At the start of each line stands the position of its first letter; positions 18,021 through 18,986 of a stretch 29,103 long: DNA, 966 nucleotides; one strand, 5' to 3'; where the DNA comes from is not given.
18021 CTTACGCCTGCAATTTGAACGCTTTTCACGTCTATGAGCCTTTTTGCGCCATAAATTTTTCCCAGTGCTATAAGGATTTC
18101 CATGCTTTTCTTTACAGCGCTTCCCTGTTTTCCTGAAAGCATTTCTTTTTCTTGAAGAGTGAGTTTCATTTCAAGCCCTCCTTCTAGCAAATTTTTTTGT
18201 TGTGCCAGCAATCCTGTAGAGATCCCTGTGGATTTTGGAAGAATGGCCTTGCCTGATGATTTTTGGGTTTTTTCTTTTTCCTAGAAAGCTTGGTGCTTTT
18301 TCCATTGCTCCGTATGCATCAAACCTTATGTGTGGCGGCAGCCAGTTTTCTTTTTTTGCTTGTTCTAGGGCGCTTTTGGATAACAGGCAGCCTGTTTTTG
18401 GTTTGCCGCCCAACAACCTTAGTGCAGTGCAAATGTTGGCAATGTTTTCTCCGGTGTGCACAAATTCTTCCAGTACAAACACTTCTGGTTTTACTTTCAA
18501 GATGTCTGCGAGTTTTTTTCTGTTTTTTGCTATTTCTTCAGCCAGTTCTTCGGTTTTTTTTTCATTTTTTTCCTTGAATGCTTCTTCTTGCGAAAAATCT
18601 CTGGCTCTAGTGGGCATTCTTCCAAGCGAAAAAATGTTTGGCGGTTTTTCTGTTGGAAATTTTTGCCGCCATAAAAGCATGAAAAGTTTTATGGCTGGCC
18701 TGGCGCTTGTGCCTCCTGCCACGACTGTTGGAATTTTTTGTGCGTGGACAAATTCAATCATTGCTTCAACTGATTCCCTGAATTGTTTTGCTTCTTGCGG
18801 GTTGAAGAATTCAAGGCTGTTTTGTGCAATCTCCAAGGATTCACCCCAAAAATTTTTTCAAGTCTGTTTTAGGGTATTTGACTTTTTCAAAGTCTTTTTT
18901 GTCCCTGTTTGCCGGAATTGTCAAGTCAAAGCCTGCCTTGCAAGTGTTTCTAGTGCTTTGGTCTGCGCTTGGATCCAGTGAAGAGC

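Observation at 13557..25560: Complete archaeal-type mevalonate pathway in one 12-kb, 14-gene, translationally coupled array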

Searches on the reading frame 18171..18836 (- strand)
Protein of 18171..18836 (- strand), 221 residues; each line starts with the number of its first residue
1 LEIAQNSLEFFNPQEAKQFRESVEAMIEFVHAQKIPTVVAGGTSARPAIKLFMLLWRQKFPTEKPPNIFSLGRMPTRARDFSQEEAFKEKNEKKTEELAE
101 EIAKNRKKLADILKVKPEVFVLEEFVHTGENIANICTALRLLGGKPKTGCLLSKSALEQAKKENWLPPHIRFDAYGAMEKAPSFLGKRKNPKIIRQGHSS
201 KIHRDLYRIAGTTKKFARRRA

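Call 4: search_protein_families(library=pfam, proteins=[window:18171-18836:-], max_evalue=0.01)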
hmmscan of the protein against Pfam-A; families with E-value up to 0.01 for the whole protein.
window:18171-18836:- (221 aa): 0 families

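Call 6: search_protein_families(library=ncbifam, proteins=[window:18171-18836:-], max_evalue=0.001)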
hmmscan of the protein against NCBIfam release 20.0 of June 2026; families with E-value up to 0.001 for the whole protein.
window:18171-18836:- (221 aa): 0 families

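Call 10: find_homologous_proteins(query=window:18171-18836:-, max_evalue=0.001)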
Query window:18171-18836:- (221 aa): 1 proteins with E <= 0.001 among 320 candidates.
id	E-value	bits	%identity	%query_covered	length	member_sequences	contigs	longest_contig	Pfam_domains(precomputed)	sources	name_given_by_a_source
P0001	3.3e-141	486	100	100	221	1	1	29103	-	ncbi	ncbi:MAG: hypothetical protein QXK06_02850 [Candidatus Diapherotrites archaeon]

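Call 27: search_solved_structures(query=A1, max_evalue=10, show_alignments=3)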
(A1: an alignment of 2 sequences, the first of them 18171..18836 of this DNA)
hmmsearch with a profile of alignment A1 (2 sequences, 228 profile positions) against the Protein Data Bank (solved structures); distinct sequences matched with E-value up to 10: 15.
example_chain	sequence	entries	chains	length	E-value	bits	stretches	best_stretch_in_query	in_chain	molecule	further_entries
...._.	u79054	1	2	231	6.2e-05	26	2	79-116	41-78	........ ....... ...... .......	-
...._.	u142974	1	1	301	0.019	17.9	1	63-116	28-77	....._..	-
1vdm_A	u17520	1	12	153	0.026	17.4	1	118-155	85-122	purine phosphoribosyltransferase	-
5ipf_A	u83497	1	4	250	0.08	15.9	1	117-157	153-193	Hypoxanthine-guanine phosphoribosyltransferase (HGPRT)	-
13pk_A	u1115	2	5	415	0.95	12.3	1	92-163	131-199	3-PHOSPHOGLYCERATE KINASE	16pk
7ase_A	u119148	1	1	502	0.99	12.3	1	70-128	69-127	Eukaryotic translation initiation factor 3 subunit 7-like protein, putative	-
1i5e_A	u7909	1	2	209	1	12.2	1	121-175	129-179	URACIL PHOSPHORIBOSYLTRANSFERASE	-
1u9y_A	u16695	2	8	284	1.1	12.1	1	117-152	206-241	Ribose-phosphate pyrophosphokinase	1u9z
6bo7_A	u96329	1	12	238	1.2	12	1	114-155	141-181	Hypoxanthine phosphoribosyltransferase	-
1cjb_A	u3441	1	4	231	1.3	11.9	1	117-155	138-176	PROTEIN (HYPOXANTHINE-GUANINE PHOSPHORIBOSYLTRANSFERASE)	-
3ohp_A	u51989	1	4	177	1.3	11.9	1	106-171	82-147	Hypoxanthine phosphoribosyltransferase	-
8qad_A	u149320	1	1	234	1.5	11.7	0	96-143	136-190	sc-apCC-6-LLIA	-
3ozf_A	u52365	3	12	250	1.6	11.6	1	117-155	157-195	Hypoxanthine-guanine-xanthine phosphoribosyltransferase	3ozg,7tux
5ihv_A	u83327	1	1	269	2.3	11.1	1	121-157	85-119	Beta-lactamase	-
9r1o_A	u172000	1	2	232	5.9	9.8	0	96-137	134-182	sc-apCC-6-DPH-NR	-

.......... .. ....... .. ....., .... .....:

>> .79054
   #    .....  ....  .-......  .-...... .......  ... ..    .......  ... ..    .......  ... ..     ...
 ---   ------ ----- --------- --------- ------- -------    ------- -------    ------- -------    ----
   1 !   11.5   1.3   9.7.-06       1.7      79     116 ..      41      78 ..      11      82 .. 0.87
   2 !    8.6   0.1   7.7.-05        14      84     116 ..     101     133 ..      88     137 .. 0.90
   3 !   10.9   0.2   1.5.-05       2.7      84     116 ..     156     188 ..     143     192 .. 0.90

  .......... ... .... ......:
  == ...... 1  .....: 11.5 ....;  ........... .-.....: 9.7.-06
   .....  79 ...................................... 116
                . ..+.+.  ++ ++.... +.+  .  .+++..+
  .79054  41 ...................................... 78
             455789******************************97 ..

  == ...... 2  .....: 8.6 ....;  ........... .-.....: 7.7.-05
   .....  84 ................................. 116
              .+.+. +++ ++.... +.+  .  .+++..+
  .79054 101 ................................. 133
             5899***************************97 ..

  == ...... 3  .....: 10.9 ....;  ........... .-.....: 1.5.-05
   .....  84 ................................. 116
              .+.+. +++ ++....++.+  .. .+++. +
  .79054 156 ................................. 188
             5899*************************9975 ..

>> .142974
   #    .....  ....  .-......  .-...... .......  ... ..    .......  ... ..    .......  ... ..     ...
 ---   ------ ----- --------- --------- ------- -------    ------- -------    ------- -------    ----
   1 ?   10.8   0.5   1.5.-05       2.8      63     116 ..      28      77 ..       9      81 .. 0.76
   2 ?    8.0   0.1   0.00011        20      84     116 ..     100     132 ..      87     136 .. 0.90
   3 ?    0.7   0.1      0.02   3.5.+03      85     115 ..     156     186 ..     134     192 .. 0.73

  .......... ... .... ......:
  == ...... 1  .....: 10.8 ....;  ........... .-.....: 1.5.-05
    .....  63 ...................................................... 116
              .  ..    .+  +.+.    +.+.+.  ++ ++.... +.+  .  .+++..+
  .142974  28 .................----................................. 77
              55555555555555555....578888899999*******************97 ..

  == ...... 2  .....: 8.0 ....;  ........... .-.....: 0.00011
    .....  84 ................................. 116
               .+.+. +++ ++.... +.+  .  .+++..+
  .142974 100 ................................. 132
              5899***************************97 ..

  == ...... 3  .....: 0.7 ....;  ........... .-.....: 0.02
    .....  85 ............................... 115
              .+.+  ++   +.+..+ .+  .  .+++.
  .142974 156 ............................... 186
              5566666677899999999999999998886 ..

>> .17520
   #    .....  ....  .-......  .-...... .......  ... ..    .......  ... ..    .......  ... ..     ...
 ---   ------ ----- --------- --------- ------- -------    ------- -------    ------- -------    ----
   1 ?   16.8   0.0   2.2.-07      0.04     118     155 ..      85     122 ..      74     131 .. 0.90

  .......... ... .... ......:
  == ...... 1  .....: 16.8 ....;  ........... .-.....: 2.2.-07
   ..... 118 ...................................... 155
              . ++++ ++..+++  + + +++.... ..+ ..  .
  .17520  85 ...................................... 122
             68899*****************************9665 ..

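Call 33: predict_structure(protein=window:18171-18836:-)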
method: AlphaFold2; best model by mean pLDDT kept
length: 221 residues; sequences in the alignment: 1
mean_pLDDT: 55.8   pTM: 0.35
mean pLDDT of the five models: 55.8, 53.6, 44.6, 38.6, 37.0
residues with pLDDT >= 90: 0; 70-90: 28; 50-70: 122; < 50: 71
segments of 3 or more residues with pLDDT < 50: 1-11, 33-44, 69-81, 115-127, 143-147, 176-186, 188-190
pLDDT, mean of each block of 10 residues (from residue 1): 34 53 54 42 47 66 57 37 66 77 69 50 50 62 50 66 65 52 45 54 66 64 56
secondary structure, 60 per line:
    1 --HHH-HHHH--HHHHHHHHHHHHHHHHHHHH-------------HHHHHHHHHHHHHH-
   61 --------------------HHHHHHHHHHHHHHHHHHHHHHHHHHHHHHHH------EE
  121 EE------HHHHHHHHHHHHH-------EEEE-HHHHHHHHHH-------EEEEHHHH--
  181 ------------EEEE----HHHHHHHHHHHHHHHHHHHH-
elements in order: H7-10 H13-32 H46-59 H81-112 E119-122 H129-141 E149-152 H154-163 E171-174 H175-178 E193-196 H201-220

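Call 39: search_protein_representatives(protein=window:18171-18836:-)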
Query: 221 residues. Proteins with E-value up to 0.001 (for the whole library): 38; up to 1e-10: 8; up to 1e-30: 1. The best 38 are listed.
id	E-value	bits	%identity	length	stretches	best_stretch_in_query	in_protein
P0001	1.1e-141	486.2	100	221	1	1-221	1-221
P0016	4.3e-19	85.7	44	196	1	8-155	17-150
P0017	4.8e-18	82.3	40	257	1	6-152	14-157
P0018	1.2e-15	74.4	35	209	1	6-171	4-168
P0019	4.4e-14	69.4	35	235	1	7-189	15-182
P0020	1.0e-12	64.9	40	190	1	19-151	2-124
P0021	1.6e-12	64.3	26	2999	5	79-185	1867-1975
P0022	2.7e-11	60.2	38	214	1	6-145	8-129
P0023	3.8e-10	56.5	38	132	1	8-106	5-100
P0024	2.8e-09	53.7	34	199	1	10-155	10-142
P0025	7.5e-09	52.3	31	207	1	11-159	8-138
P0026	7.6e-09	52.2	41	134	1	14-85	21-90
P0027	7.1e-07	45.8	31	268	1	21-165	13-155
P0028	1.2e-06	45.1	32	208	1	13-169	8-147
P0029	1.4e-06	44.9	28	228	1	17-200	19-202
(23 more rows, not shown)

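Call 41: search_solved_structures(query=A3, max_evalue=1, show_alignments=2)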
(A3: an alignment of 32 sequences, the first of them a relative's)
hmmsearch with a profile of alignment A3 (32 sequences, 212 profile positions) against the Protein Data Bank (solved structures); distinct sequences matched with E-value up to 1: 76 (the best 60 are shown).
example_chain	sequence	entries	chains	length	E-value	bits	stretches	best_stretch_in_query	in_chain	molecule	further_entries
1u9y_A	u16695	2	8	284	4e-06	30.2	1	96-145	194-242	Ribose-phosphate pyrophosphokinase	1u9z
1vdm_A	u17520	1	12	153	2e-05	28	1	103-147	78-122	purine phosphoribosyltransferase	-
6bo7_A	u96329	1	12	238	7e-05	26.2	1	89-165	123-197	Hypoxanthine phosphoribosyltransferase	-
1cjb_A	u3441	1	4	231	0.00012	25.4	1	105-165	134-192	PROTEIN (HYPOXANTHINE-GUANINE PHOSPHORIBOSYLTRANSFERASE)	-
5ipf_A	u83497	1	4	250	0.00012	25.4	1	106-165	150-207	Hypoxanthine-guanine phosphoribosyltransferase (HGPRT)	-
3ozf_A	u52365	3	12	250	0.00014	25.2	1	106-165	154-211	Hypoxanthine-guanine-xanthine phosphoribosyltransferase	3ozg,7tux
5esx_A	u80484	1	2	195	0.00048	23.5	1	109-165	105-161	Purine/pyrimidine phosphoribosyltransferase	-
5esw_A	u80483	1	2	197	0.00048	23.4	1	109-165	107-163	Purine/pyrimidine phosphoribosyltransferase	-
1o5o_A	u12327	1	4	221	0.00048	23.4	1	105-160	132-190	Uracil phosphoribosyltransferase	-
2vfa_A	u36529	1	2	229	0.0017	21.6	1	106-165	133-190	HYPOXANTHINE-GUANINE-XANTHINE PHOSPHORIBOSYLTRANSFERASE, HYPOXANTHINE-GUANINE PHOSPHORIBOS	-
1dbr_A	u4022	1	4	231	0.0025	21.1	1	107-165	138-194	HYPOXANTHINE GUANINE XANTHINE PHOSPHORIBOSYLTRANSFERASE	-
1fsg_A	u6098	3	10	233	0.0025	21.1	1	107-165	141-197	HYPOXANTHINE-GUANINE PHOSPHORIBOSYLTRANSFERASE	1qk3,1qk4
9vlf_B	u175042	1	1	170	0.0026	21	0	106-135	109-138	Adenine phosphoribosyltransferase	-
1qk5_A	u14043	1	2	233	0.0028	21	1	107-165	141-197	HYPOXANTHINE-GUANINE PHOSPHORIBOSYLTRANSFERASE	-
9q0n_A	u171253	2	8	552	0.0032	20.8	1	103-145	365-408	Amidophosphoribosyltransferase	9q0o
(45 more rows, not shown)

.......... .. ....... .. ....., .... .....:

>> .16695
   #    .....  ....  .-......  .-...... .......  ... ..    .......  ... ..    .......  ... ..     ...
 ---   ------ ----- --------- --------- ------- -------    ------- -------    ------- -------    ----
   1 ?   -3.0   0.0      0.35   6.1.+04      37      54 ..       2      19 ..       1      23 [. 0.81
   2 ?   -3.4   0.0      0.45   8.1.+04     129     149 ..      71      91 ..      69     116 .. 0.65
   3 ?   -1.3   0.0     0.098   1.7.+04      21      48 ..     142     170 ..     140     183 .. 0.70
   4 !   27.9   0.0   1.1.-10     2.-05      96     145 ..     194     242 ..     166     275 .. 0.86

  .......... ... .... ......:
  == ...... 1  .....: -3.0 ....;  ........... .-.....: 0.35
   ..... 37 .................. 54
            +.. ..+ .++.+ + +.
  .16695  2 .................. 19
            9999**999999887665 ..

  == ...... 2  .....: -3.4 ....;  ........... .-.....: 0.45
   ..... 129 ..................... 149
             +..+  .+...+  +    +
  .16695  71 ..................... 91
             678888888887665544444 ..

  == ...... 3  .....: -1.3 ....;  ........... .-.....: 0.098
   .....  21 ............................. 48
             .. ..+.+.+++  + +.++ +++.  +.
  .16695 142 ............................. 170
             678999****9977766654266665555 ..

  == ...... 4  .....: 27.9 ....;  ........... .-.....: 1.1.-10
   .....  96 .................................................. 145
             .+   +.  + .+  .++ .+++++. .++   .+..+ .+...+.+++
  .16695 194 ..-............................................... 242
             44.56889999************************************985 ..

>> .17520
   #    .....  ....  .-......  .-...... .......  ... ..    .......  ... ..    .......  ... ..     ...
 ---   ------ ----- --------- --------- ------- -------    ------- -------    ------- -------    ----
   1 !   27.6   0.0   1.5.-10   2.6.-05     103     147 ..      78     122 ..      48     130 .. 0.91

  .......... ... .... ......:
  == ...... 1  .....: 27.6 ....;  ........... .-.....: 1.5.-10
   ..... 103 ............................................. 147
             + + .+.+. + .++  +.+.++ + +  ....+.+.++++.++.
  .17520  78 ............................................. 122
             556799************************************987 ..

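Call 42: search_protein_families(library=pfam, alignment_id=A3, max_evalue=0.01)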
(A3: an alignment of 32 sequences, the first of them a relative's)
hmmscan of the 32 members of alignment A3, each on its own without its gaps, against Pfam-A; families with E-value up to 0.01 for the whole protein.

A. member 1, P0001 (221 aa): 0 families

B. families by the number of members that match (of 32 scanned): 2 families
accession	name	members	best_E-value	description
PF00156.33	Pribosyltran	13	2.3e-06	Phosphoribosyl transferase domain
PF08698.16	Fcf2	1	0.0032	Fcf2 pre-rRNA processing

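Call 43: find_encoding_contigs(protein=P0016, flank=6000, max_places=2)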
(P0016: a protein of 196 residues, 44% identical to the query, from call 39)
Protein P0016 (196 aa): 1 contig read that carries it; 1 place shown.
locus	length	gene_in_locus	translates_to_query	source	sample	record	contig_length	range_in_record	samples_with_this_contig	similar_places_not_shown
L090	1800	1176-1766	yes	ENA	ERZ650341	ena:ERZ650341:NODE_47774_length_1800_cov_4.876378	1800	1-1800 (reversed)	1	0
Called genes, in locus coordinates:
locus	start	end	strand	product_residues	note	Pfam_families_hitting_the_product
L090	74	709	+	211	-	-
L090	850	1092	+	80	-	-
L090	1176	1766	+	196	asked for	-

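Call 44: find_encoding_contigs(protein=P0017, flank=6000, max_places=2)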
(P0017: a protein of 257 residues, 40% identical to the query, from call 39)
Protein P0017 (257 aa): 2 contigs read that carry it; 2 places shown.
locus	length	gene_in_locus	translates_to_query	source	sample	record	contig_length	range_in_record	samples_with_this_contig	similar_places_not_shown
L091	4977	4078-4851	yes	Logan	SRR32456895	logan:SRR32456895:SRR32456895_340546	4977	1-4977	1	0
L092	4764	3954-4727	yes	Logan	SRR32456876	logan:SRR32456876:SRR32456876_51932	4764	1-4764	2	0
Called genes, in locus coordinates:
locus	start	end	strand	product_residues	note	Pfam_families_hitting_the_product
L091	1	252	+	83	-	?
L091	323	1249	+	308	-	PF22700:MVD-like_N (faint), PF00288:GHMP_kinases_N, PF08544:GHMP_kinases_C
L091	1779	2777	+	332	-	PF22700:MVD-like_N, PF00288:GHMP_kinases_N, PF18376:MDD_C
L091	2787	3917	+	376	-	PF00288:GHMP_kinases_N, PF08544:GHMP_kinases_C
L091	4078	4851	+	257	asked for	-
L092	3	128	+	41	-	?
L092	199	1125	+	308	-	PF22700:MVD-like_N (faint), PF00288:GHMP_kinases_N, PF08544:GHMP_kinases_C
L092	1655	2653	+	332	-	PF22700:MVD-like_N, PF00288:GHMP_kinases_N, PF18376:MDD_C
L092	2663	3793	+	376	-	PF00288:GHMP_kinases_N, PF08544:GHMP_kinases_C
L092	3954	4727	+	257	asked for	-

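Call 46: find_encoding_contigs(protein=P0018, flank=8000, max_places=2)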
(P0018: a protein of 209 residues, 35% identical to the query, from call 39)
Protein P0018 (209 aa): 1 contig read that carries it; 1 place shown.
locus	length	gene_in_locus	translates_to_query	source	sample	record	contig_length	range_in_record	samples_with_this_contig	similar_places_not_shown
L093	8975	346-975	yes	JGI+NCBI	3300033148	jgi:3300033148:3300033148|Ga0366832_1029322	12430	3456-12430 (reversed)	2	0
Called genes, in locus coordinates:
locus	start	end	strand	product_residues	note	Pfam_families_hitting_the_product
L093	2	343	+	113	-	?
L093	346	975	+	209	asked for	-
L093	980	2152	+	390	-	PF04412:AcnX, PF28403:AcnX_2nd, PF28406:AcnX_3rd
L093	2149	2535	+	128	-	PF01989:AcnX_swivel_put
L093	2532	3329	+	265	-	PF00696:AA_kinase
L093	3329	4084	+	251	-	PF00702:Hydrolase, PF13419:HAD_2 (faint)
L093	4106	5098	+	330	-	PF01070:FMN_dh, PF01645:Glu_synthase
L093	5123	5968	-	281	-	PF04414:tRNA_deacylase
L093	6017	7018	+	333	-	-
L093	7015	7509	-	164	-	-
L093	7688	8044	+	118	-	-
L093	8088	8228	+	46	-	-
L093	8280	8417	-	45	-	-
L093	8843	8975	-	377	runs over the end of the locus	PF04055:Radical_SAM, PF12836:HHH_3 (weak), PF00633:HHH (weak)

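Call 47: find_encoding_contigs(protein=P0019, flank=8000, max_places=2)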
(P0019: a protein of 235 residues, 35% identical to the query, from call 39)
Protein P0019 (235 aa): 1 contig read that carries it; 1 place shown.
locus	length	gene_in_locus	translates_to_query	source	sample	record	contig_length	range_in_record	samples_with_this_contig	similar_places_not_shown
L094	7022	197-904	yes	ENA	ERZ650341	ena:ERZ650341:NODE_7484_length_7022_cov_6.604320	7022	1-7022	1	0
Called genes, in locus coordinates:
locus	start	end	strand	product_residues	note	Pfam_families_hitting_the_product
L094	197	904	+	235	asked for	-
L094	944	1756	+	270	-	PF19709:DUF6206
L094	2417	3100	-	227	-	-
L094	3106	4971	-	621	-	-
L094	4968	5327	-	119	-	-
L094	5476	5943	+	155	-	-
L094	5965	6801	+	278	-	PF04414:tRNA_deacylase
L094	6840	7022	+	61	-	?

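Call 68: search_protein_families(library=ncbifam, proteins=[L091:1779-2777:+, L091:2787-3917:+, L091:323-1249:+], max_evalue=0.00001)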
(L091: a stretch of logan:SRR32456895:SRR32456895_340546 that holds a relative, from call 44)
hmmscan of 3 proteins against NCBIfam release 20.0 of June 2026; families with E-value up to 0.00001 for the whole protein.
L091:1779-2777:+ (332 aa): 6 families
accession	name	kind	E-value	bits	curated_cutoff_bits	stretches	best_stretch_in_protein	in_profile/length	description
TIGR01240.1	mevDPdecarb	equivalog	1.3e-100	336.4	171.35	1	4-306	2-300/305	diphosphomevalonate decarboxylase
NF040704.1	IPP_alt_MvaD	equivalog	4.2e-60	203.5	475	1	2-328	1-317/323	phosphomevalonate decarboxylase MvaD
NF040847.1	mev_decarb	equivalog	4.3e-18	65.6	560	1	11-299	44-324/350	bisphosphomevalonate decarboxylase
NF040848.1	mev_kinase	equivalog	5.3e-08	32.2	440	1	97-311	104-306/323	mevalonate-3-kinase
TIGR00549.1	mevalon_kin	equivalog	2.1e-06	27.4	163.05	1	31-135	19-126/276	mevalonate kinase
TIGR01920.1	Shik_kin_archae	equivalog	9.5e-06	25.1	126.85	0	67-138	47-118/266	shikimate kinase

L091:2787-3917:+ (376 aa): 5 families
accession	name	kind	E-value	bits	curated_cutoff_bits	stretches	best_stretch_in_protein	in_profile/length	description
TIGR01220.1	Pmev_kin_Gr_pos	equivalog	2.9e-73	247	165.7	1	3-370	1-356/358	phosphomevalonate kinase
TIGR01219.1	Pmev_kin_ERG8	equivalog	7.8e-35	120.6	376.95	1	110-278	140-321/456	phosphomevalonate kinase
NF040957.1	Arch_PMK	equivalog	3.5e-31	108.9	500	1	123-366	90-307/316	phosphomevalonate kinase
TIGR00549.1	mevalon_kin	equivalog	1.5e-28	100.1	163.05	1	7-341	1-275/276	mevalonate kinase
NF003036.0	PRK03926.1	equivalog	1.6e-21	76.7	403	2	230-354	159-277/302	mevalonate kinase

L091:323-1249:+ (308 aa): 15 families
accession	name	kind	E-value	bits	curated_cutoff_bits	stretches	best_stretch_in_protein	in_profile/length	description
TIGR00549.1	mevalon_kin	equivalog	8.2e-68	228.9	163.05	1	8-281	3-276/276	mevalonate kinase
NF003036.0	PRK03926.1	equivalog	5.8e-54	183.2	403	1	8-306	8-290/302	mevalonate kinase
NF003006.0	PRK03817.1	equivalog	3.4e-25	88.8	443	2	174-304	205-334/352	galactokinase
NF002288.1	PRK01212.1-4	equivalog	2.3e-19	69.6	194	1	72-298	67-281/303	homoserine kinase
TIGR00131.1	gal_kin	equivalog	2e-15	56.6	226.65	1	202-295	269-362/388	galactokinase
NF003705.0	PRK05322.1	equivalog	2.4e-14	52.8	385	1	207-296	273-362/388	galactokinase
NF040957.1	Arch_PMK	equivalog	3.3e-13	49.9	500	1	96-301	91-303/316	phosphomevalonate kinase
NF049969.1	GlMnHpPKinHddA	equivalog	6.5e-13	48.8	600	1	12-299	22-320/338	D-glycero-D-manno-heptose 7-phosphate kinase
TIGR01220.1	Pmev_kin_Gr_pos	equivalog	6.6e-13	48.4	165.7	1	163-300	204-347/358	phosphomevalonate kinase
NF009948.0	PRK13412.1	equivalog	2.7e-11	41.9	721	1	85-284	727-939/974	bifunctional fucokinase/fucose-1-phosphate guanylyltransferase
NF003472.0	PRK05101.1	equivalog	5.1e-11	42.1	499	1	200-297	260-358/382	galactokinase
NF001816.0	PRK00555.1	equivalog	1.8e-09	37.1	509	1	208-298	250-339/363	galactokinase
TIGR00191.1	thrB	equivalog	4e-09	35.8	168.25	1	77-302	75-284/304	homoserine kinase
NF040725.1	panto_kin_Meth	equivalog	2e-08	33.5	380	1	87-275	88-253/286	pantoate kinase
NF011202.0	PRK14608.1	equivalog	2.8e-08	33.4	204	1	81-297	90-280/294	4-(cytidine 5'-diphospho)-2-C-methyl-D-erythritol kinase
